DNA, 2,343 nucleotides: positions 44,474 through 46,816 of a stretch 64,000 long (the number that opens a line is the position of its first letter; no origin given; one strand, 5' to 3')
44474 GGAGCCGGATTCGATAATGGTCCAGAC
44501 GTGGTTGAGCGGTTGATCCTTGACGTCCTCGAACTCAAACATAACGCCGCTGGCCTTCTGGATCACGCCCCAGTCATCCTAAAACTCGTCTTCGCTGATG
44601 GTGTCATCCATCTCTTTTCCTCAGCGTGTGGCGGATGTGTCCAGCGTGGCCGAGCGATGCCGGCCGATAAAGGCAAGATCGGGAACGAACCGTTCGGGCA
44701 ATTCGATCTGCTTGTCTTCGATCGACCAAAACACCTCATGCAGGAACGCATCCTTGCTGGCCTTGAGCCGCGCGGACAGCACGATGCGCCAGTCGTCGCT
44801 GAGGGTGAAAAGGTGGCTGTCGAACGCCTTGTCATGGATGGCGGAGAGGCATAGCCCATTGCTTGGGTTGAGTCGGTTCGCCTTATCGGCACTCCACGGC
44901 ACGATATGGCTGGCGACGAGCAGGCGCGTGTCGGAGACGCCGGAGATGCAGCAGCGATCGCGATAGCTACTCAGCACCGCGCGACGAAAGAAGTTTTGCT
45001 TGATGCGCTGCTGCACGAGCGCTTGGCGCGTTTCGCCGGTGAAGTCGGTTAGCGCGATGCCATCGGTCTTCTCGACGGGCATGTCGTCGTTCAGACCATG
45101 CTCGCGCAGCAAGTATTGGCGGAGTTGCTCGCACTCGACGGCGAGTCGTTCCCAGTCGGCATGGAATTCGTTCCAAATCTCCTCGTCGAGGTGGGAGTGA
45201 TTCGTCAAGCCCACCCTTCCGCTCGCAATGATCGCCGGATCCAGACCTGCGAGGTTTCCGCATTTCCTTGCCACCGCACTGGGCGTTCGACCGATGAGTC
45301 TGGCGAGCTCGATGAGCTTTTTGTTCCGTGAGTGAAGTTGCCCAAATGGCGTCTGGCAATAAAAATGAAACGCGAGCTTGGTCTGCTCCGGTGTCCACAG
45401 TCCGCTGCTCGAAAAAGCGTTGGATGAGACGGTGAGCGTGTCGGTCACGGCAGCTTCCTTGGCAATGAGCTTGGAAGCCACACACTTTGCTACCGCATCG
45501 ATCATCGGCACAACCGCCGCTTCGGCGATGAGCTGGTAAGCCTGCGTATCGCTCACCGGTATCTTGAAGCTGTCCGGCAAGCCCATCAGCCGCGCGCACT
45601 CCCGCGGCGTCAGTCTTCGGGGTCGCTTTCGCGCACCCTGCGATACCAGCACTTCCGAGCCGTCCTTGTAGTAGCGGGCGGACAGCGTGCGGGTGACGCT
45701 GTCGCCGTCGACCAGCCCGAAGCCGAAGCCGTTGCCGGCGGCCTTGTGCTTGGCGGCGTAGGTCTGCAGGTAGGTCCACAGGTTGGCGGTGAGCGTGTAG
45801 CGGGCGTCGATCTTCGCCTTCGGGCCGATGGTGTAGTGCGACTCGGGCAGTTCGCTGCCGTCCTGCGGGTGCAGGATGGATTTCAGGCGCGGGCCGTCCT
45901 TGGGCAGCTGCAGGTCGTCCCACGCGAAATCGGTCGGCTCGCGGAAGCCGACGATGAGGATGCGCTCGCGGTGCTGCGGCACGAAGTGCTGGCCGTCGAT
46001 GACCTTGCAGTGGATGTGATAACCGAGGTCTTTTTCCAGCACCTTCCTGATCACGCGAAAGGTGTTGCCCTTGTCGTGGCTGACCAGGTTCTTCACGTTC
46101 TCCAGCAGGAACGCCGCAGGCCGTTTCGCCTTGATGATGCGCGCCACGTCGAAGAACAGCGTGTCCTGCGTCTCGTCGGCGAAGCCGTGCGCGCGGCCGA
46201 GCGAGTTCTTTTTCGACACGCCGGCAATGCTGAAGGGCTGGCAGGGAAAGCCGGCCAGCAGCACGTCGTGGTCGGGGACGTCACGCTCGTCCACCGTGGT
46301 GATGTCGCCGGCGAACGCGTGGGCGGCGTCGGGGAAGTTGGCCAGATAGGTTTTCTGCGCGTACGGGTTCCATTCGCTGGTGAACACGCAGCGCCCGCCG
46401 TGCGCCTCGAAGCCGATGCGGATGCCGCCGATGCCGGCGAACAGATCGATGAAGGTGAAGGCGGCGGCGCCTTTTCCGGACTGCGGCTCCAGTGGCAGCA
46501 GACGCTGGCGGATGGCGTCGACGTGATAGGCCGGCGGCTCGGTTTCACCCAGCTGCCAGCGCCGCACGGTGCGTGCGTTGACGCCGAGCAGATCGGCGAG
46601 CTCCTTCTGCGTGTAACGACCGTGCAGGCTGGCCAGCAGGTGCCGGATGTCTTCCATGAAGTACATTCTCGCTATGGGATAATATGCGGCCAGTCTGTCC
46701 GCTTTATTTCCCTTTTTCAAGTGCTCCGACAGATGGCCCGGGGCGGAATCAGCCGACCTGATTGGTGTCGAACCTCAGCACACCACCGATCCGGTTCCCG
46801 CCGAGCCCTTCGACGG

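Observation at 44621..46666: Single-chain HTH + 5mC methyltransferase + HNH nuclease: candidate unusual restriction/defence enzyme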

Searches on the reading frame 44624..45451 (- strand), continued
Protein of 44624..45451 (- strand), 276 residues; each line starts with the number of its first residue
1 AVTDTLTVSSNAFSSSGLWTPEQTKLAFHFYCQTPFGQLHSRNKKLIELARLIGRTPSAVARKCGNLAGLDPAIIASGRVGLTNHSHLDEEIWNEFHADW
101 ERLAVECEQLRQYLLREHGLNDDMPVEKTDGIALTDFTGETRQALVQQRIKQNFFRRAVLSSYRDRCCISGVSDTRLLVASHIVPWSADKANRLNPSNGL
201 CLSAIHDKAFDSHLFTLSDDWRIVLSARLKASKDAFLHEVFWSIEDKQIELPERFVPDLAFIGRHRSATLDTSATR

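Call 106: find_homologous_proteins(query=A2, max_evalue=1e-20)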
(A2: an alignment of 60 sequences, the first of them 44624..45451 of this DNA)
Query A2 (60 sequences) (276 aa, profile of the alignment): 7992 proteins with E <= 1e-20 among 8000 candidates; the best 120 are listed.
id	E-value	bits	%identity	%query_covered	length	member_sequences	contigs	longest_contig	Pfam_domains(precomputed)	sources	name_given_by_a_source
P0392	6.7e-105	368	49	92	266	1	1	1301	PF13391.13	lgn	-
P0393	7.0e-105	368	47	89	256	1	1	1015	PF13391.13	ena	-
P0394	7.3e-105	368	45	89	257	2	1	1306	PF13391.13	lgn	-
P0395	9.5e-105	368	47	90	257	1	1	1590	PF13391.13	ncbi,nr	ncbi:MAG TPA: HNH endonuclease [Chitinophagales bacterium]|nr:HNH endonuclease [Chitinophagales bact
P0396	1.2e-104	367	46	90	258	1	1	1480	PF13391.13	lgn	-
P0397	1.6e-104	367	42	90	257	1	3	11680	PF13391.13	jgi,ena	jgi:putative restriction endonuclease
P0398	1.8e-104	367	45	89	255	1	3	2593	PF13391.13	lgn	-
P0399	2.0e-104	366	43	89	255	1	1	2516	PF13391.13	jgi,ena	jgi:putative restriction endonuclease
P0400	2.4e-104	366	47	91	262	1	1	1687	PF13391.13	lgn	-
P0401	2.6e-104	366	46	91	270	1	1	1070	PF13391.13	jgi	jgi:putative restriction endonuclease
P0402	3.0e-104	366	45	89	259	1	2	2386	PF13391.13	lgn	-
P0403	3.1e-104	366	42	90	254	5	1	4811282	PF13391.13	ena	-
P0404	4.3e-104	365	45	89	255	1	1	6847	PF13391.13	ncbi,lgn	-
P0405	4.3e-104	365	42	91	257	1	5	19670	PF13391.13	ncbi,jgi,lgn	-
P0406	4.9e-104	365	63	90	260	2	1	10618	PF13391.13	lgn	-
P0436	4.7e-103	362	44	92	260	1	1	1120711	PF13391.13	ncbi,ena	-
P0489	2.9e-102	359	43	89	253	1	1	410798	PF13391.13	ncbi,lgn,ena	-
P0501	4.2e-102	359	62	92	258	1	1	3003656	PF13391.13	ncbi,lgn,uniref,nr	ncbi:putative restriction endonuclease [Sideroxydans lithotrophicus ES-1]|uniref:Putative restrictio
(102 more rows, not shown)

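Call 107: find_encoding_contigs(protein=P0403, flank=4000, max_places=2)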
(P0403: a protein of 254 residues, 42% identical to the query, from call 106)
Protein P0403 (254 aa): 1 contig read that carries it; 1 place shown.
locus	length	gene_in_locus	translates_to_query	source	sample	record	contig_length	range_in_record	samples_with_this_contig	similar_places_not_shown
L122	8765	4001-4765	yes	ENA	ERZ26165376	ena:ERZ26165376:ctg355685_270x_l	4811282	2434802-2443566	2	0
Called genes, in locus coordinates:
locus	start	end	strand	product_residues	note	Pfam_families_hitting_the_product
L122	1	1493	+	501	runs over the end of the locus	-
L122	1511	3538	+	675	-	PF00456:Transketolase_N, PF02779:Transket_pyr, PF22613:Transketolase_C_1, PF02780:Transketolase_C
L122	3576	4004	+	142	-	PF00145:DNA_methylase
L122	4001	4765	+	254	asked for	PF13391:HNH_2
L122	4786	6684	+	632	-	PF13589:HATPase_c_3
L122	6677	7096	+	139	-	PF03852:Vsr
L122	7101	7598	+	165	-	PF04978:MST (weak), PF12867:DinB_2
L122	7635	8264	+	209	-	PF00072:Response_reg, PF13936:HTH_38 (faint), PF00196:GerE, PF04545:Sigma70_r4 (weak), PF08281:Sigma70_r4_2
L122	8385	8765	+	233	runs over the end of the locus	PF02678:Pirin, PF17954:Pirin_C_2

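Call 108: find_encoding_contigs(protein=P0436, flank=4000, max_places=2)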
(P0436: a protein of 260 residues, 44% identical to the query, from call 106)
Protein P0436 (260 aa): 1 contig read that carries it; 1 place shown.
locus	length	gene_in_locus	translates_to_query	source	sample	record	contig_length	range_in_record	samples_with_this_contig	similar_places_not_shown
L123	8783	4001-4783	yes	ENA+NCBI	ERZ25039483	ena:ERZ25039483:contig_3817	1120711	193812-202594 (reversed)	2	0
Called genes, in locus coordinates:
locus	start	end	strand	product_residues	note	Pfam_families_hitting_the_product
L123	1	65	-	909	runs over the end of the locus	PF10101:DUF2339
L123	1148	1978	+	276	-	PF03848:TehB (weak), PF13489:Methyltransf_23, PF07021:MetW (weak), PF13847:Methyltransf_31, PF08241:Methyltransf_11, PF08242:Methyltransf_12, PF13649:Methyltransf_25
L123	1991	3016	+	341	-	PF20551:DUF6765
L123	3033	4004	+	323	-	PF13391:HNH_2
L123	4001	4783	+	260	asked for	PF13391:HNH_2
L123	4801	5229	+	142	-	PF00248:Aldo_ket_red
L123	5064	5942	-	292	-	PF06685:DUF1186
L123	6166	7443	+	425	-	PF00248:Aldo_ket_red, PF13183:Fer4_8 (faint), PF13187:Fer4_9, PF13534:Fer4_17 (weak)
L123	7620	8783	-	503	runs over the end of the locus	PF00732:GMC_oxred_N (faint), PF00890:FAD_binding_2 (weak), PF01266:DAO (faint), PF13450:NAD_binding_8 (weak), PF05199:GMC_oxred_C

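Call 109: find_encoding_contigs(protein=P0489, flank=4000, max_places=2)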
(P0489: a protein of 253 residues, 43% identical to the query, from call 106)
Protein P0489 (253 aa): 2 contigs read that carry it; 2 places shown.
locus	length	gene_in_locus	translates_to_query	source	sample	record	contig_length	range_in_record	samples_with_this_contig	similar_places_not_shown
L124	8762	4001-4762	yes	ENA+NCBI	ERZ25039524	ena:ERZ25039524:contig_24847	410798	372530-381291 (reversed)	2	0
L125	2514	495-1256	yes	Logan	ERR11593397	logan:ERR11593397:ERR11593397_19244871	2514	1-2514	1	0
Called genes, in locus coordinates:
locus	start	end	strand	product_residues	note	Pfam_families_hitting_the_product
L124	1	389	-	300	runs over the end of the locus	PF00515:TPR_1 (faint), PF07719:TPR_2 (faint), PF13174:TPR_6 (faint), PF13428:TPR_14 (faint), PF13176:TPR_7 (faint), PF13181:TPR_8 (faint), PF13414:TPR_11 (faint), PF14559:TPR_19 (weak), +2 more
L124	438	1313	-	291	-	PF00999:Na_H_Exchanger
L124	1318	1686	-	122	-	PF00999:Na_H_Exchanger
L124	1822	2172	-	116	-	-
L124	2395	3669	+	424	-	PF00246:Peptidase_M14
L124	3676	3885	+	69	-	-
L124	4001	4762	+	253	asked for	PF13391:HNH_2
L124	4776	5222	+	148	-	-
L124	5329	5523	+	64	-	PF02463:SMC_N (weak), PF13175:AAA_15 (weak), PF13555:AAA_29 (weak), PF13476:AAA_23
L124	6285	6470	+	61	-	-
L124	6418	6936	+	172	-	-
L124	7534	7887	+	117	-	PF06089:Asparaginase_II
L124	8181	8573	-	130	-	-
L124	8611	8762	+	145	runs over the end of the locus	-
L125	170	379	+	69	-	-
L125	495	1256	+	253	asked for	PF13391:HNH_2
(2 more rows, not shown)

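Call 110: find_encoding_contigs(protein=P0501, flank=4000, max_places=2)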
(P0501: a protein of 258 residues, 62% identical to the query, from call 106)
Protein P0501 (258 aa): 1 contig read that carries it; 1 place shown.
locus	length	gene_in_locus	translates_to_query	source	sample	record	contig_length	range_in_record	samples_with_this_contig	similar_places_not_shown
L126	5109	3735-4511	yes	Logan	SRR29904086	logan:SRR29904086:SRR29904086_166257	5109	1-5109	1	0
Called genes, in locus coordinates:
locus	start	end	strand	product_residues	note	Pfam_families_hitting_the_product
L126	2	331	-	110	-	?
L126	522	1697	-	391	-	PF01545:Cation_efflux, PF16916:ZT_dimer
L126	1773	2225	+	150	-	PF00581:Rhodanese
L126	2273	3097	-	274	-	PF02673:BacA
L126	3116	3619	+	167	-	-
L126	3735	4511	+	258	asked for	PF13391:HNH_2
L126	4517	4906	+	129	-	-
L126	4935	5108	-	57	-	?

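Call 114: search_dna_similar(query=window:44624-45451:-, collection=plasmids, mode=protein, max_rows=30, max_evalue=1e-15)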
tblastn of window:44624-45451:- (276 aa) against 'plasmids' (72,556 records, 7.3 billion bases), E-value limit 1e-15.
Records with a match: 5; places in all: 5; records where one place covers at least 80% of the query: 3.
Best place of each record, by identity: <60% 5.
By first word of the organism name: Neisseria 2; Hymenobacter 1; Vibrio 1; Paracoccus 1.
By predicted mobility (MOB-suite, as given by PLSDB): non-mobilizable 4; mobilizable 1.
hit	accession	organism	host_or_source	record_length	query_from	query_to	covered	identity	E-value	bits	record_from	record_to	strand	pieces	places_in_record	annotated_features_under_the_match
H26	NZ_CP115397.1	Hymenobacter yonginensis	whole organism,freshwater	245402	18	267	91%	41.7%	7e-55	197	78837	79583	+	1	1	HNH endonuclease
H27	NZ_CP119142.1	Neisseria gonorrhoeae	Homo sapiens,whole organism,synovial ...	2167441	19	272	92%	40.0%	7e-55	197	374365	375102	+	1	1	none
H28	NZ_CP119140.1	Neisseria gonorrhoeae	Homo sapiens,whole organism,blood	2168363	19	272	92%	40.0%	7e-55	197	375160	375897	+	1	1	none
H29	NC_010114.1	Vibrio sp. 09022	-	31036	82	276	71%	29.2%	8e-17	87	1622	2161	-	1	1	HNH endonuclease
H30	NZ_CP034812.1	Paracoccus sp. Arc7-R13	-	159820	152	267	42%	38.8%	4e-18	91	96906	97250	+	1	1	HNH endonuclease signature motif containing protein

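Call 115: get_annotated_region(hit=H27, flank=5000)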
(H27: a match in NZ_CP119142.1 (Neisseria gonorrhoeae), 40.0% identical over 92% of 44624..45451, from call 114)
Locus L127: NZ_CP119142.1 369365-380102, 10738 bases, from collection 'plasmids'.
description: Neisseria gonorrhoeae strain 2022NG-0032 plasmid p2022NG-0032_1, complete sequence
organism: Neisseria gonorrhoeae (NCBI taxid 485)
taxonomy: Bacteria; Pseudomonadota; Betaproteobacteria; Neisseriales; Neisseriaceae; Neisseria; Neisseria gonorrhoeae
host: -; source: Homo sapiens,whole organism,synovial fluid; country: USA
typing (MOB-suite, as given by PLSDB): non-mobilizable
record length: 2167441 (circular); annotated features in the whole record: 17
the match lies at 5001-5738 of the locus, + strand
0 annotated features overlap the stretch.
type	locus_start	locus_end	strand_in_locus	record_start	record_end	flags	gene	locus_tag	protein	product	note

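Call 116: get_annotated_region(hit=H26, flank=4000)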
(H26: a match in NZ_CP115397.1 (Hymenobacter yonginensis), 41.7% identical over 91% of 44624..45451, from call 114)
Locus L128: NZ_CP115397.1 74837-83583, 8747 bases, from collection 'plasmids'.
description: Hymenobacter yonginensis strain KCTC 22745 plasmid unnamed2, complete sequence
organism: Hymenobacter yonginensis (NCBI taxid 748197)
taxonomy: Bacteria; Bacteroidota; Cytophagia; Cytophagales; Hymenobacteraceae; Hymenobacter; Hymenobacter yonginensis
host: -; source: whole organism,freshwater; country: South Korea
typing (MOB-suite, as given by PLSDB): non-mobilizable
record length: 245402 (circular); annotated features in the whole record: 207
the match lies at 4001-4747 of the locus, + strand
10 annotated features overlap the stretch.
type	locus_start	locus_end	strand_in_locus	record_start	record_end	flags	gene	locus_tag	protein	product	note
CDS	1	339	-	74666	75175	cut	-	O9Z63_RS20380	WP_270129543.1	hypothetical protein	-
CDS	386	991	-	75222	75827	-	-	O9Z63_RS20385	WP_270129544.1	hypothetical protein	-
CDS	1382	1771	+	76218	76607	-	-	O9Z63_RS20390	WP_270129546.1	helix-turn-helix transcriptional regulator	-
CDS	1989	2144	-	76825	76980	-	-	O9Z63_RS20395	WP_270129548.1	hypothetical protein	-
CDS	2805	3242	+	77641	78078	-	-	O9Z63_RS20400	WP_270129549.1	hypothetical protein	-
CDS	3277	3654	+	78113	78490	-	-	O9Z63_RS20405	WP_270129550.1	hypothetical protein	-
CDS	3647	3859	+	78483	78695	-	-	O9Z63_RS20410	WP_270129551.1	hypothetical protein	-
CDS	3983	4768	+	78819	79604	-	-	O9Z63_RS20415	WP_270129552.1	HNH endonuclease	-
CDS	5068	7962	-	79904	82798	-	-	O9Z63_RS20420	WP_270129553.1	UvrD-helicase domain-containing protein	-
CDS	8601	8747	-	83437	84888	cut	-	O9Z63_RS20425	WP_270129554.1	hypothetical protein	-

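Call 118: search_protein_families(library=pfam, proteins=[L127:2863-3954:+, L127:3950-4384:+, L127:4326-4724:+, L127:4645-4983:+, L127:4992-5738:+, L127:5832-8192:+], max_evalue=0.001)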
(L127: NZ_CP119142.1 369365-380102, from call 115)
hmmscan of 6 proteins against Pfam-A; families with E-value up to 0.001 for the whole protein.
L127:2863-3954:+ (364 aa): 2 families
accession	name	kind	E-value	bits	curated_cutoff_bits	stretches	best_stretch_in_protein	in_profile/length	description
PF01409.25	tRNA-synt_2d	-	3.1e-104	348.3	19.8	1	127-363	2-246/246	tRNA synthetases class II core domain (F)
PF02912.23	Phe_tRNA-synt_N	-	1.3e-24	86.4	22.3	1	55-122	2-69/69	Aminoacyl tRNA synthetase class II, N-terminal domain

L127:3950-4384:+ (145 aa): 3 families
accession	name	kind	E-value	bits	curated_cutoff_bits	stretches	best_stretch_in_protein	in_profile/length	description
PF03852.21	Vsr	-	7.5e-39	131.9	27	1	9-82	1-74/74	DNA mismatch endonuclease Vsr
PF04480.18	DUF559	-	4.2e-06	27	20.6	1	101-142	67-108/109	Protein of unknown function (DUF559)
PF18741.7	MTES_1575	-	7.5e-06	26.4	38.2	0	99-140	53-94/96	REase_MTES_1575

L127:4326-4724:+ (133 aa): 1 family
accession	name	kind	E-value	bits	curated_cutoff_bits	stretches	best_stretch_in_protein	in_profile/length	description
PF00145.23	DNA_methylase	-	1e-20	74.9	22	1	61-128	1-67/324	C-5 cytosine-specific DNA methylase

L127:4645-4983:+ (113 aa): 0 families

L127:4992-5738:+ (249 aa): 1 family
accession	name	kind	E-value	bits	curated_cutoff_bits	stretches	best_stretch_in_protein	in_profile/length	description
PF13391.12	HNH_2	-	7.4e-14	51.8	21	1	146-197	1-66/66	HNH endonuclease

L127:5832-8192:+ (787 aa): 5 families
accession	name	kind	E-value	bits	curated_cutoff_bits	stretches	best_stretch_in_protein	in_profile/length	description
PF03483.22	B3_4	-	8e-68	227.9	29.3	1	214-386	2-174/174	B3/4 domain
PF17759.6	tRNA_synthFbeta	-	5.1e-64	216.1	22.4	1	473-679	1-214/214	Phenylalanyl tRNA synthetase beta chain CLM domain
PF03147.19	FDX-ACB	-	1.1e-24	87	31.1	1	694-786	1-94/94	Ferredoxin-fold anticodon binding domain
PF01588.26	tRNA_bind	-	1e-22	80.5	27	1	45-146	1-95/96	Putative tRNA binding domain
PF03484.21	B5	-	1.5e-22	80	28.6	1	407-470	3-67/67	tRNA synthetase B5 domain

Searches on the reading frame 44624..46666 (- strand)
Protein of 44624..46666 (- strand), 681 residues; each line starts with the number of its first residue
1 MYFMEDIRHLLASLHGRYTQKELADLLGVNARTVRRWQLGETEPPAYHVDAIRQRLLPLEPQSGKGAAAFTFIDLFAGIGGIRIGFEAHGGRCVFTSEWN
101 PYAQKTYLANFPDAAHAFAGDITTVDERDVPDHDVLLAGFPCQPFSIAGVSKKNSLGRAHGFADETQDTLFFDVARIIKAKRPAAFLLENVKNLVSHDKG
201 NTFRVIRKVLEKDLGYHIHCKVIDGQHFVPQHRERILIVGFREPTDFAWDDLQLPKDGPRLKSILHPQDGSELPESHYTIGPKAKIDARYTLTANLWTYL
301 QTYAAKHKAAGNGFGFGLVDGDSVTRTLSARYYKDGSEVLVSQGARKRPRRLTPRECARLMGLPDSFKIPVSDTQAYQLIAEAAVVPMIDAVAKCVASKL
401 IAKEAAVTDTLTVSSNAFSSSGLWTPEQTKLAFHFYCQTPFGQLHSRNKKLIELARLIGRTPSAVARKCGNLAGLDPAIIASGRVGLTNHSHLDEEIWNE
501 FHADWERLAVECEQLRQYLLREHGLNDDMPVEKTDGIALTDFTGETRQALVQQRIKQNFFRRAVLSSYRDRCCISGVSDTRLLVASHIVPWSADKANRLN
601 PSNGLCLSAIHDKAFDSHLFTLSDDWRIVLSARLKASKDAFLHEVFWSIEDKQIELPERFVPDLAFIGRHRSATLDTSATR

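Call 4: search_protein_families(library=pfam, proteins=[window:44624-46666:-], max_evalue=0.01)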
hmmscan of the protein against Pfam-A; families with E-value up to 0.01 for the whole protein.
window:44624-46666:- (681 aa): 9 families
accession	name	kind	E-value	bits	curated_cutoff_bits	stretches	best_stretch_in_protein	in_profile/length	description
PF00145.23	DNA_methylase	-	1.4e-80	271.6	22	1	70-394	1-320/324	C-5 cytosine-specific DNA methylase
PF13391.12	HNH_2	-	7e-13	48.7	21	1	572-622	1-65/66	HNH endonuclease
PF13384.12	HTH_23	-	7.7e-05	22.8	24.6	1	14-37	15-37/50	Homeodomain-like domain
PF01381.28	HTH_3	-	0.00041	20.8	23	1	18-49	10-41/55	Helix-turn-helix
PF13518.12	HTH_28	-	0.0011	19.5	25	1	11-37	7-32/52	Helix-turn-helix domain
PF13551.12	HTH_29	-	0.0019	18.7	28.1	0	10-38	5-33/64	Winged helix-turn helix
PF20432.4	Xre-like-HTH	-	0.0021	18.7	25.8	0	16-43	22-48/63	Antitoxin Xre-like helix-turn-helix domain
PF00376.29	MerR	-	0.0026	18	28.2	0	21-37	3-19/38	MerR family regulatory protein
PF12728.13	HTH_17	-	0.009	16.7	27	0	18-37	2-21/51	Helix-turn-helix domain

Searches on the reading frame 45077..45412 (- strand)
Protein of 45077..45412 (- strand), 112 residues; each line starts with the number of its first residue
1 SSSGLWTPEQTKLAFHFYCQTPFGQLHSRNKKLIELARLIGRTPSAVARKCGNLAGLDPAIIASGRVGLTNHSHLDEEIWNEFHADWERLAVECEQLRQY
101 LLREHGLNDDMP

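Call 51: predict_structure(alignment_id=A3)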
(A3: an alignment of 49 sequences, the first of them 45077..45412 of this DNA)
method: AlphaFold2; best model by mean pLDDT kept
length: 112 residues; sequences in the alignment: 49
mean_pLDDT: 86.1   pTM: 0.79
mean pLDDT of the five models: 86.1, 85.3, 83.3, 82.4, 79.1
residues with pLDDT >= 90: 71; 70-90: 27; 50-70: 8; < 50: 6
segments of 3 or more residues with pLDDT < 50: 1-3, 110-112
pLDDT, mean of each block of 10 residues (from residue 1): 74 94 91 94 94 90 75 89 92 92 71 39
secondary structure, 60 per line:
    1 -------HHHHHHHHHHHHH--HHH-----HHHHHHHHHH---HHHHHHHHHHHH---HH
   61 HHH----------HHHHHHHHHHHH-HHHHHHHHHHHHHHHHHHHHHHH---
elements in order: H8-20 H31-40 H44-55 H59-63 H74-85 H87-109

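Call 56: fold_search(model_id=the predicted structure, library=pdb)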
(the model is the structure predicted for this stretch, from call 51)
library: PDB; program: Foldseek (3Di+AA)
matches with E <= 10: 90; with E <= 0.001: 0
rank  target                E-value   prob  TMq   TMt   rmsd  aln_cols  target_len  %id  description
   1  5x80_B                8.4e-01  0.20  0.30  0.26   9.3       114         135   24  CRYSTAL STRUCTURE OF MYCOBACTERIUM TUBERCULOSIS MARR FAMILY PROTEIN RV2887 COMPLEX WITH SALICYLIC ACID (released 2017-08-09)
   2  9fmd_L                8.9e-01  0.20  0.33  0.08  25.4       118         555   16  Integrative model of the human post-catalytic spliceosome (P-complex) (released 2024-07-10)
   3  7b9v_O                1.1e+00  0.15  0.30  0.14  14.8       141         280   12  Yeast C complex spliceosome at 2.8 Angstrom resolution with Prp18/Slu7 bound (released 2021-03-10)
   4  6ide_A                1.4e+00  0.30  0.26  0.14   9.6        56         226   14  Crystal structure of the Vibrio cholera VqmA-Ligand-DNA complex provides molecular mechanisms for drug design (released 2019-01-16)
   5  7b5t_B                1.6e+00  0.12  0.27  0.17  16.8       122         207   19  S. agalactiae BusR transcription factor (released 2021-08-11)
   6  1hlv_A                2.0e+00  0.11  0.29  0.25  17.3       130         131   16  CRYSTAL STRUCTURE OF CENP-B(1-129) COMPLEXED WITH THE CENP-B BOX DNA (released 2002-01-11)
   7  6qdv_O                2.0e+00  0.09  0.27  0.09  25.3       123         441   16  Human post-catalytic P complex spliceosome (released 2019-02-20)
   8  2fp2_B                2.1e+00  0.07  0.23  0.17  16.2       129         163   16  Secreted Chorismate Mutase from Mycobacterium tuberculosis (released 2006-03-28)
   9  6kju_B                2.6e+00  0.23  0.27  0.14   9.8        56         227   20  Huge conformation shift of Vibrio cholerae VqmA dimer in the absence of target DNA provides insight into DNA-binding m (released 2019-11-13)
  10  9esh_W                2.6e+00  0.14  0.37  0.09  24.6       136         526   15  Structure of a B-state intermediate committed to discard (Bd-I state) (released 2024-12-25)
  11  8c6j_O                2.6e+00  0.08  0.27  0.07  25.6       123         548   16  Human spliceosomal PM5 C* complex (released 2023-07-12)
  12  5hso_C                2.7e+00  0.09  0.26  0.24  10.1       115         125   18  Crystal structure of MYCOBACTERIUM TUBERCULOSIS MARR FAMILY PROTEIN Rv2887 complex with DNA (released 2017-02-01)
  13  3k1s_A                3.0e+00  0.07  0.25  0.25  12.3       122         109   16  Crystal Structure of the PTS Cellobiose Specific Enzyme IIA from Bacillus anthracis (released 2009-10-13)
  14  9irz_B                3.2e+00  0.13  0.30  0.36   8.8       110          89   14  Crystal structure of YhaJ DNA-binding domain (released 2025-01-29)
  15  8dtq_B                3.2e+00  0.12  0.25  0.31  10.4        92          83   16  Crystal Structure of Staphylococcus aureus pSK41 Cop (released 2023-08-02)
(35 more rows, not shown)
